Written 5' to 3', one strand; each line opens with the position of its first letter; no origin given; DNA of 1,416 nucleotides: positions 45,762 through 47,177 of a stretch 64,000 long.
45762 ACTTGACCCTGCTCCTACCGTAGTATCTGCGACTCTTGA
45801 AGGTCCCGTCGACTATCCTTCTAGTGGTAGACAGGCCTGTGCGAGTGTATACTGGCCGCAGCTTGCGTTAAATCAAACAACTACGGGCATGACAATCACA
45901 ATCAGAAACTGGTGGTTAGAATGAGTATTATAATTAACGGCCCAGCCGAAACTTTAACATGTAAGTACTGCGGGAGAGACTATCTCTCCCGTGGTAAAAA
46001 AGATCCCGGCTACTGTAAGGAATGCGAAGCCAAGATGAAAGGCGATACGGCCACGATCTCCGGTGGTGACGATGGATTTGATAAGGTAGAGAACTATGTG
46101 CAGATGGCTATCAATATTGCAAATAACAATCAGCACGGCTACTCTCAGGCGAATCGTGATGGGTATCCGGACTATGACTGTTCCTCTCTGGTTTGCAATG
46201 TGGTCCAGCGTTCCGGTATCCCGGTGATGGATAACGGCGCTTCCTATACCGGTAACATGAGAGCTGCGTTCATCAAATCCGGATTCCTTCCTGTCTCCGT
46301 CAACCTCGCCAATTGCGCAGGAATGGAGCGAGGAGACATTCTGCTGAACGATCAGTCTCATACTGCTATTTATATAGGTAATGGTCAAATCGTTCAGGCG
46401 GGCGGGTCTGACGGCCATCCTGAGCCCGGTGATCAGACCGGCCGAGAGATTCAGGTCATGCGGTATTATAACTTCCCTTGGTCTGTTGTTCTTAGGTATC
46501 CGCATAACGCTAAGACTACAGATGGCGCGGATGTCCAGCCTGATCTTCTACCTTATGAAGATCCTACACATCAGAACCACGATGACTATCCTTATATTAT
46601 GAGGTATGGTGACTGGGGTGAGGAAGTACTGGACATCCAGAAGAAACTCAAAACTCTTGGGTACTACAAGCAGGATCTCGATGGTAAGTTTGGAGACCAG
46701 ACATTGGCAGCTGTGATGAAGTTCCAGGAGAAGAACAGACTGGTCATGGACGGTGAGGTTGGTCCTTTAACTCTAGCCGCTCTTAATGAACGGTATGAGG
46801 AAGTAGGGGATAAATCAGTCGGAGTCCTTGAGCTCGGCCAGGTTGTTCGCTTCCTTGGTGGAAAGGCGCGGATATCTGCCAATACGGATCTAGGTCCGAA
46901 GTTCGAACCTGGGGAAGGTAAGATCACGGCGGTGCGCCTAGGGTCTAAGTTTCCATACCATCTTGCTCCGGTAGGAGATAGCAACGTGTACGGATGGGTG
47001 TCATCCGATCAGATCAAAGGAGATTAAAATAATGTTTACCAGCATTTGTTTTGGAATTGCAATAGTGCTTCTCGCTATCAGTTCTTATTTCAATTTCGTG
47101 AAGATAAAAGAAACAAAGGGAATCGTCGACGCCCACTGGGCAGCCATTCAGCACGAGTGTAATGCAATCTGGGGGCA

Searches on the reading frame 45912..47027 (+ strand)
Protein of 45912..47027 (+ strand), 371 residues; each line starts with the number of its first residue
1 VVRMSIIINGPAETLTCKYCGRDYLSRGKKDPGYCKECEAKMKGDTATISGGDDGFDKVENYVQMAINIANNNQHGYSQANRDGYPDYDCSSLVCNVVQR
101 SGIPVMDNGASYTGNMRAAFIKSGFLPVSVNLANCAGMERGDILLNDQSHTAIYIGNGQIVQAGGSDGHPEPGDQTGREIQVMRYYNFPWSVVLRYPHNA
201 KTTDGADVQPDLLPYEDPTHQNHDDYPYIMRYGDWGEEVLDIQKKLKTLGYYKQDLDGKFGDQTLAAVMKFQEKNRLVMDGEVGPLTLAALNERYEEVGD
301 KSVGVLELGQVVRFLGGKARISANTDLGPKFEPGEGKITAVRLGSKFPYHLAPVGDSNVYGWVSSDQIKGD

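Call 35: search_protein_families(library=pfam, proteins=[window:45912-47027:+], max_evalue=0.01)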
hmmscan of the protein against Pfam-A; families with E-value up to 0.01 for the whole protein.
window:45912-47027:+ (371 aa): 6 families
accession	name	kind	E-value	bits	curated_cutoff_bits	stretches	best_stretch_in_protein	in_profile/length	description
PF25309.1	ELLD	-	3.4e-19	69.8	27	2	87-159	92-173/175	Endolysin-like domain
PF01471.23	PG_binding_1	-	2.4e-17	63.3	23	1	236-291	2-57/57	Putative peptidoglycan binding domain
PF09374.15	PG_binding_3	-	1.5e-05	25.5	24.6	0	249-270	10-33/76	Predicted Peptidoglycan domain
PF00877.26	NLPC_P60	-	3.9e-05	24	23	1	87-164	13-81/105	NlpC/P60 family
PF08823.16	PG_binding_2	-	0.00056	20.6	21.1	1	237-275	16-54/74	Putative peptidoglycan binding domain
PF05382.19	Amidase_5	-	0.0026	18.1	21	1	74-147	15-82/142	Bacteriophage peptidoglycan hydrolase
